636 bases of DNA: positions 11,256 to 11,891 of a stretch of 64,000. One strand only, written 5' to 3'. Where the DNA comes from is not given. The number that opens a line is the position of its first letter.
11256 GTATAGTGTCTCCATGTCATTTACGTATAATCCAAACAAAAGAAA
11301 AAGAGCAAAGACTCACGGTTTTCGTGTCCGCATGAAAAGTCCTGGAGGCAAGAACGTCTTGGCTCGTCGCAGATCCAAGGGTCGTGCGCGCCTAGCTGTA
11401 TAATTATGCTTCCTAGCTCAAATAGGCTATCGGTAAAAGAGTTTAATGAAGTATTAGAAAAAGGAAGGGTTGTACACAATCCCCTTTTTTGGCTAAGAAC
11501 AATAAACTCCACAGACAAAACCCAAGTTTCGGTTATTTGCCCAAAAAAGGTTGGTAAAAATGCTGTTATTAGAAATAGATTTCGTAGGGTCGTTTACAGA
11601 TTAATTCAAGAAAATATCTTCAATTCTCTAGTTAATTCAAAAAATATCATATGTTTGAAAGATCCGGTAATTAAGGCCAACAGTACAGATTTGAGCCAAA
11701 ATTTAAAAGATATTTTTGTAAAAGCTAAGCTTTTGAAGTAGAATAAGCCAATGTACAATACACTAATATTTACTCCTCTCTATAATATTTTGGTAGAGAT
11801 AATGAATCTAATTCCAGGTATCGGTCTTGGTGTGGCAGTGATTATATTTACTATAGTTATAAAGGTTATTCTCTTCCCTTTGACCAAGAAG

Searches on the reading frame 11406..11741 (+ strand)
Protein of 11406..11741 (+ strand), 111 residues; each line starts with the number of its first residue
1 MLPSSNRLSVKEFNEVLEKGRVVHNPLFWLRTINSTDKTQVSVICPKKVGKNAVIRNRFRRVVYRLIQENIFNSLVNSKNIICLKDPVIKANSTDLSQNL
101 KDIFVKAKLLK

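Call 32: search_protein_families(library=pfam, proteins=[window:11406-11741:+], max_evalue=0.001)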
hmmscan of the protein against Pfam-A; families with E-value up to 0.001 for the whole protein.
window:11406-11741:+ (111 aa): 1 family
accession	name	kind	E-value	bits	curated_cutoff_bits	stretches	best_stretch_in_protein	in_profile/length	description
PF00825.24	Ribonuclease_P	-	4.5e-15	56.1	22.3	1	7-107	6-108/109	Ribonuclease P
